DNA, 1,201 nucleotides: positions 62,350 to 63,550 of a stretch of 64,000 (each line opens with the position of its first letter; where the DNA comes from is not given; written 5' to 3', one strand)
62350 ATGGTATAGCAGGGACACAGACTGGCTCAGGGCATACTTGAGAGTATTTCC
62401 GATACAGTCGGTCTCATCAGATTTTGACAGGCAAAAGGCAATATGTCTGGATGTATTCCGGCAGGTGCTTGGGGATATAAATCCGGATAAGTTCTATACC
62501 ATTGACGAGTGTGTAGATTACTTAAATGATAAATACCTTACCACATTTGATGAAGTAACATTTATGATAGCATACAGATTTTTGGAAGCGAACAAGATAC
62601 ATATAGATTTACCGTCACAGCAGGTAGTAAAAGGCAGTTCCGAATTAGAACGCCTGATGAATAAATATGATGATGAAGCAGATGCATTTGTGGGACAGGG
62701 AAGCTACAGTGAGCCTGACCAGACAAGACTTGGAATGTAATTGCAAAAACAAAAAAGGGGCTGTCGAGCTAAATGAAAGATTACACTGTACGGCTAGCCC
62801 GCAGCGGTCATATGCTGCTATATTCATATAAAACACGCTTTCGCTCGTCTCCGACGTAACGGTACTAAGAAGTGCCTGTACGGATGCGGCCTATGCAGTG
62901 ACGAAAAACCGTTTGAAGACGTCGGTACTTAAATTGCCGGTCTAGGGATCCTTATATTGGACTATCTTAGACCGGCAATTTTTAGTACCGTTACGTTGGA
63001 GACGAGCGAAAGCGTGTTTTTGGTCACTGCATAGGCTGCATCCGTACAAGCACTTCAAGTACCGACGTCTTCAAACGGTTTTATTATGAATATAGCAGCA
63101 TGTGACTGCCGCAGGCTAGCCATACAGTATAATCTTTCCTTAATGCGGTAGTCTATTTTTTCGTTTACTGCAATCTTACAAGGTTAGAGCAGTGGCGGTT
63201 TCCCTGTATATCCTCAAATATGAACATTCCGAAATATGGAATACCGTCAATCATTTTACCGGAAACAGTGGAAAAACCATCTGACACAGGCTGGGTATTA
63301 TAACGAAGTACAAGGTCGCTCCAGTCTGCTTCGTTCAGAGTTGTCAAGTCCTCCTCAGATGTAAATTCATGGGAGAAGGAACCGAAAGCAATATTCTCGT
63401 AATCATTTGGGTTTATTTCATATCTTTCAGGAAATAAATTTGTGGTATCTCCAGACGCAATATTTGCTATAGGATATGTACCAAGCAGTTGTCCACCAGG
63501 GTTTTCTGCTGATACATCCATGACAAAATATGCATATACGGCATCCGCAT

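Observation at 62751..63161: Permuted ('scrambled') palindrome: A-B-C-D-E-loop-E'-B'-C'-D'-A', a candidate natural pseudoknotted nanostructure or DNA switch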

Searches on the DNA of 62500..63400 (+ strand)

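Call 4: search_rna_families(source=window, start=62500, end=63400, threshold=evalue, max_evalue=10)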
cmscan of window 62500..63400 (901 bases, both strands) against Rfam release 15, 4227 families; matches with E-value up to 10: 3.
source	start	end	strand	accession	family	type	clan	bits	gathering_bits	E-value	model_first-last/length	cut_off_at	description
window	62917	62997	+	RF04114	MIR4374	Gene; miRNA;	-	16.5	105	2.1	1-119/119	no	MIR4374 microRNA precursor family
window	62524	62583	+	RF01652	ceN70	Gene; snRNA; snoRNA; CD-box;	-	16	65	2.3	1-71/71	no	Caenorhabditis snoRNA ceN70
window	62840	62904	+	RF01622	ceN22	Gene; snRNA; snoRNA; CD-box;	-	14.8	45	9.3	1-76/76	no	Nematode snoRNA ceN22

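Call 59: search_dna_similar(query=window:62899-63026:+, collection=plasmids, mode=distant, max_evalue=0.001, max_rows=15)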
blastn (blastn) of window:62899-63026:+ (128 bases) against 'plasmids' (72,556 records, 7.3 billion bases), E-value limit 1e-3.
No match.

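Call 60: search_dna_similar(query=window:62899-63026:+, collection=phages, mode=distant, max_evalue=0.001, max_rows=15)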
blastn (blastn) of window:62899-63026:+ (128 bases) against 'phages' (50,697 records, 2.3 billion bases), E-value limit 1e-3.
No match.
